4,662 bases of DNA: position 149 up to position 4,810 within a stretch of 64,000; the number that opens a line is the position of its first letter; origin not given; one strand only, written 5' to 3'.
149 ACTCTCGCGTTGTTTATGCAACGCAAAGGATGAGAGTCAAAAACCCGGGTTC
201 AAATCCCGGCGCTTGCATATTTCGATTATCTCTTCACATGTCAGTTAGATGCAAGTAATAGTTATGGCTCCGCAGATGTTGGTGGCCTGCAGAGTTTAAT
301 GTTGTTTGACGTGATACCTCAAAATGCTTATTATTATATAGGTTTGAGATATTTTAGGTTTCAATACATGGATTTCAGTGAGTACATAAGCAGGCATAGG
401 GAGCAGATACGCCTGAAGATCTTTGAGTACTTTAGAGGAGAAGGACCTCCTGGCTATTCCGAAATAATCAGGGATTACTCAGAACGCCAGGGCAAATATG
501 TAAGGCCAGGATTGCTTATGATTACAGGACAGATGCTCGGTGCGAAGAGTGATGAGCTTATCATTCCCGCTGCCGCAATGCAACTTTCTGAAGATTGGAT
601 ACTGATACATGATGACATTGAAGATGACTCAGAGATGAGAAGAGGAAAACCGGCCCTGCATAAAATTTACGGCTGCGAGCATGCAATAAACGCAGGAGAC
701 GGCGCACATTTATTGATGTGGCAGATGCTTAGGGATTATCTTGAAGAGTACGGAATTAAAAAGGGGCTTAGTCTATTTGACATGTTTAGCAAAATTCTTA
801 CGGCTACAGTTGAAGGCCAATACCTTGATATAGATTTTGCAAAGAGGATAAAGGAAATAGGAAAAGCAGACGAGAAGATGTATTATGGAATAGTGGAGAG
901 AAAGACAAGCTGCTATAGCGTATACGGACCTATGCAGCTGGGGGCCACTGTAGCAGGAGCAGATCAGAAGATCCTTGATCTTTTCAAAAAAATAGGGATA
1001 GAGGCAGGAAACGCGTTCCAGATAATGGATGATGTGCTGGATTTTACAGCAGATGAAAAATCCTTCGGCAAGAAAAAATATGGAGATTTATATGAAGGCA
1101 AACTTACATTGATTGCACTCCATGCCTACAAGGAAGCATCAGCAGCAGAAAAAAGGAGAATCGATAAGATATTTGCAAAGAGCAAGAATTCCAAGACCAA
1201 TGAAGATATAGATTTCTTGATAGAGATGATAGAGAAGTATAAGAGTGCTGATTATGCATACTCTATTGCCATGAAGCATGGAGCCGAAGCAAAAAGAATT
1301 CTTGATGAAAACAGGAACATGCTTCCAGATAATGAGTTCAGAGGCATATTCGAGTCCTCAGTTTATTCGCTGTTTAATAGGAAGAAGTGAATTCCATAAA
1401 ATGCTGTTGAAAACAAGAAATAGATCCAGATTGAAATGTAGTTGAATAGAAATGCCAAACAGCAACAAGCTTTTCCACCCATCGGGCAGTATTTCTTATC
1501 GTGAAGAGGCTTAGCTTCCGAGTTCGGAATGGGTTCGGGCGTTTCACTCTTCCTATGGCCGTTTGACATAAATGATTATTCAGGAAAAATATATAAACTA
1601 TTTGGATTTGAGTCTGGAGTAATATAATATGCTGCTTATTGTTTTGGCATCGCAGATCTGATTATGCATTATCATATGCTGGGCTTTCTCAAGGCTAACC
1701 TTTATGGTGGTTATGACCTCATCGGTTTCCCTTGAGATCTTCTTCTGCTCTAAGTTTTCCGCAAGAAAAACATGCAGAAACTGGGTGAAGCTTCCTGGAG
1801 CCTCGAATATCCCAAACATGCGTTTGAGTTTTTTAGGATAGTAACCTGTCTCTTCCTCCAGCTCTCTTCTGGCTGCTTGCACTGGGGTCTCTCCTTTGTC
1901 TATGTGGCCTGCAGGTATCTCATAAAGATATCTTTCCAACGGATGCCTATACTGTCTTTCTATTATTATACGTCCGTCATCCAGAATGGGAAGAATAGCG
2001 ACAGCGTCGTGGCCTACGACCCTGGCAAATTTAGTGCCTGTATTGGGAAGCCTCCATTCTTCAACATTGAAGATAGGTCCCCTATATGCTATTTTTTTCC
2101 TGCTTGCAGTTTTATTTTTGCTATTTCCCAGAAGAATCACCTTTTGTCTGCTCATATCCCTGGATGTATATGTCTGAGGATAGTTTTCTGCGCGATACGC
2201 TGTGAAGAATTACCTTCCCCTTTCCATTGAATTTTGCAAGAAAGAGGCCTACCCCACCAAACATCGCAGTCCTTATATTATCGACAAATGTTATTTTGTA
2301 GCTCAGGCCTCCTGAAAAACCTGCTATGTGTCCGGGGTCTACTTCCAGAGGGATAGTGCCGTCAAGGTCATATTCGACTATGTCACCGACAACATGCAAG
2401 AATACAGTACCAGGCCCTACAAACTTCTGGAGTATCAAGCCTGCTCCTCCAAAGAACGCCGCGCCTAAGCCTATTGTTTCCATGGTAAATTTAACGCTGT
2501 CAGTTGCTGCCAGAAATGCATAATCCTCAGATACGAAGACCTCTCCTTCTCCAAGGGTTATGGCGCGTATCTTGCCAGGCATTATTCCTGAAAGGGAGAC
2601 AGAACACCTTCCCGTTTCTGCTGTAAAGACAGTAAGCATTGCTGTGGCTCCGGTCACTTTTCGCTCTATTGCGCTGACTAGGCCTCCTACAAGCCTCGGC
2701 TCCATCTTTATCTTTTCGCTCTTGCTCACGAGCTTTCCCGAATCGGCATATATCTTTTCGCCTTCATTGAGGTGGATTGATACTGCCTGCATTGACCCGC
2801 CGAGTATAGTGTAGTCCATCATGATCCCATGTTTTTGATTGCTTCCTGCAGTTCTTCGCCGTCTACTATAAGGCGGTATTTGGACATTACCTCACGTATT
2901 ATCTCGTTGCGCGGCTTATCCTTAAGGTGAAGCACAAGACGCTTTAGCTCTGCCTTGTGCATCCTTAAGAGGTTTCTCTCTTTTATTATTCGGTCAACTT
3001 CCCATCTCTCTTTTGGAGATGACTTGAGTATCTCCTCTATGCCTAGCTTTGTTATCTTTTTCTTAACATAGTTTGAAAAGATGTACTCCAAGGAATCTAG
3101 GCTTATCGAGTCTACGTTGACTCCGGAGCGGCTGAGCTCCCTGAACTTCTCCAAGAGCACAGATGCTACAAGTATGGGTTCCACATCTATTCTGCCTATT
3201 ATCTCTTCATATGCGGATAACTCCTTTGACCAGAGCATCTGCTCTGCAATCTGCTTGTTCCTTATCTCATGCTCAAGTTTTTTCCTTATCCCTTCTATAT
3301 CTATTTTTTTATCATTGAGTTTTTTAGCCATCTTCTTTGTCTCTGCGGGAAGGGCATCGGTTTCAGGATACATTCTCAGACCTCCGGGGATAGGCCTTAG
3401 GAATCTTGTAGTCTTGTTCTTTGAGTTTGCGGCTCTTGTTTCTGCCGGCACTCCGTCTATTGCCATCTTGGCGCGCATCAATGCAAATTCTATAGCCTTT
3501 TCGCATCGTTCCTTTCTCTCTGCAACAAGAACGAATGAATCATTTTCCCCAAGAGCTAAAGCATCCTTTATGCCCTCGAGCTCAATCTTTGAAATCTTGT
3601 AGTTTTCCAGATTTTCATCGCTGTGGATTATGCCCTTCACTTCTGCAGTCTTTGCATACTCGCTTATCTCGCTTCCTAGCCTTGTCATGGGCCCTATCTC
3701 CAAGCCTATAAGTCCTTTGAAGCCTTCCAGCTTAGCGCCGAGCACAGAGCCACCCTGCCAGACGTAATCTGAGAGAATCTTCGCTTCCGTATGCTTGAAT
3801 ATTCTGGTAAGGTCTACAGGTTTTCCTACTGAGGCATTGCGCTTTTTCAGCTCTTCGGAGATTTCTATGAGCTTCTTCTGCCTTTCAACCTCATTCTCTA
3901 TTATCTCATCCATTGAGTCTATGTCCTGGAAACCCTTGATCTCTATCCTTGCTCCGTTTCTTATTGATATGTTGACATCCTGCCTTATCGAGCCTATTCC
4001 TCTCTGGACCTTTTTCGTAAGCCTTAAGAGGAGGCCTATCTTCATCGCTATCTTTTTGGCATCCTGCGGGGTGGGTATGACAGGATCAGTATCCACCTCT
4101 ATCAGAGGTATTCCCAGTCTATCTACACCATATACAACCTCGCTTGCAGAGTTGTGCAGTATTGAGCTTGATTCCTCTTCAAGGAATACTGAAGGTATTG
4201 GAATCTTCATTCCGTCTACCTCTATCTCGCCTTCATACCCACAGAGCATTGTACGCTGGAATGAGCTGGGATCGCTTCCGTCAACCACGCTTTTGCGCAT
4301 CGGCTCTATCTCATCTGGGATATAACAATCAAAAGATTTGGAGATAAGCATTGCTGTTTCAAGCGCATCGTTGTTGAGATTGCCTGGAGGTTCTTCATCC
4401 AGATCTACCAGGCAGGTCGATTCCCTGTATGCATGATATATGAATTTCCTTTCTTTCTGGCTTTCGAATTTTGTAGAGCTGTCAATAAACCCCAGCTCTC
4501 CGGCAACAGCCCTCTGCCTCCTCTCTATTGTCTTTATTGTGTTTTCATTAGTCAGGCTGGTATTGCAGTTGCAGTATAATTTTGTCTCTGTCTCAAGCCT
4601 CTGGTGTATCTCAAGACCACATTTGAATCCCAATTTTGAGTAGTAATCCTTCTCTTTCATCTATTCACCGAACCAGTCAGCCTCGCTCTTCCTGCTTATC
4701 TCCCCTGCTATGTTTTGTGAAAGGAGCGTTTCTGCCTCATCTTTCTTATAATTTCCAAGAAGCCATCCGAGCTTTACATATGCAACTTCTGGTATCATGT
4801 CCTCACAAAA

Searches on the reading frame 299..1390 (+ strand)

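Call 32: search_protein_families(library=pfam, max_evalue=0.00001, proteins=[window:299-1390:+])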
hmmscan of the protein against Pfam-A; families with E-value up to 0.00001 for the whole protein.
window:299-1390:+ (363 aa): 1 family
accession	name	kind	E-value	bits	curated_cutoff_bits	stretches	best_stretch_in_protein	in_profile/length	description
PF00348.22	polyprenyl_synt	-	4.2e-59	200.2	27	1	53-308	4-248/251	Polyprenyl synthetase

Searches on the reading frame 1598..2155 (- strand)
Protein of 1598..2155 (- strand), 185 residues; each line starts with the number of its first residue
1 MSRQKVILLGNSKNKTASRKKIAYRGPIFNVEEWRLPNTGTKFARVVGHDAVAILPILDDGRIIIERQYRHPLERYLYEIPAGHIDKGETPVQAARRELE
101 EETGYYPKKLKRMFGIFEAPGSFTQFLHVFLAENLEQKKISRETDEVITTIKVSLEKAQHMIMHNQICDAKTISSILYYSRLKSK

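Call 32: search_protein_families(library=pfam, max_evalue=0.00001, proteins=[window:1598-2155:-])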
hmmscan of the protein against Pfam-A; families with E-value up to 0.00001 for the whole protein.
window:1598-2155:- (185 aa): 1 family
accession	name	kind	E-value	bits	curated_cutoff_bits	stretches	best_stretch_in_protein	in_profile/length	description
PF00293.34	NUDIX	-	1.7e-18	67.3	21.1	1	49-158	3-118/134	NUDIX domain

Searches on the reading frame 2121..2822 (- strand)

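Call 32: search_protein_families(library=pfam, max_evalue=0.00001, proteins=[window:2121-2822:-])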
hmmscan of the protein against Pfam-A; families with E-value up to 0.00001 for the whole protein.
window:2121-2822:- (233 aa): 1 family
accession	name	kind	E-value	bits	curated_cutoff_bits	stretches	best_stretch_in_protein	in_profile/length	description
PF01987.23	AIM24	-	3.1e-52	177.7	25.7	1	4-208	1-204/205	Mitochondrial biogenesis AIM24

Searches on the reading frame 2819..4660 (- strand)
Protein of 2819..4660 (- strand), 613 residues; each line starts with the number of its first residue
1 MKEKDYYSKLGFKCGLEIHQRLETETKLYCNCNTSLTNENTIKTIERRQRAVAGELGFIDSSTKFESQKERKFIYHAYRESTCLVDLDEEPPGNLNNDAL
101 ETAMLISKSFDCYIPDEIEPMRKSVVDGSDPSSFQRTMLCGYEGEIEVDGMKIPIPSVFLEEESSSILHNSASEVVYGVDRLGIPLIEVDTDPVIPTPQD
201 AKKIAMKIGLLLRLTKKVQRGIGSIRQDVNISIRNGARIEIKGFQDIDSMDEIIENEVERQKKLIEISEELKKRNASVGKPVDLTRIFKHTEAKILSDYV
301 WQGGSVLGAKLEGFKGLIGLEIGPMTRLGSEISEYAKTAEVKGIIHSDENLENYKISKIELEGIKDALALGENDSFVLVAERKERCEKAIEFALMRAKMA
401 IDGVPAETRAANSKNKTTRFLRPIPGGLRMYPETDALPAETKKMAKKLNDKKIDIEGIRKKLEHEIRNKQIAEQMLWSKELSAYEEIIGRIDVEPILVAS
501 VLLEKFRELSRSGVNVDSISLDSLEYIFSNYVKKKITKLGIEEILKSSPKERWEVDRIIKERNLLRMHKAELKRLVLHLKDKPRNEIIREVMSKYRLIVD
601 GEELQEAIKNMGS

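Call 32: search_protein_families(library=pfam, max_evalue=0.00001, proteins=[window:2819-4660:-])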
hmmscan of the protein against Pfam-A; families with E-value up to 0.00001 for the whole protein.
window:2819-4660:- (613 aa): 2 families
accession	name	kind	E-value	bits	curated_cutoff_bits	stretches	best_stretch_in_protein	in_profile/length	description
PF02934.20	GatB_N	-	9.9e-51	173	23.4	1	13-442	2-272/277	GatB/GatE catalytic domain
PF02938.19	GAD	-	3.5e-07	30.8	23.4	1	299-389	4-94/95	GAD domain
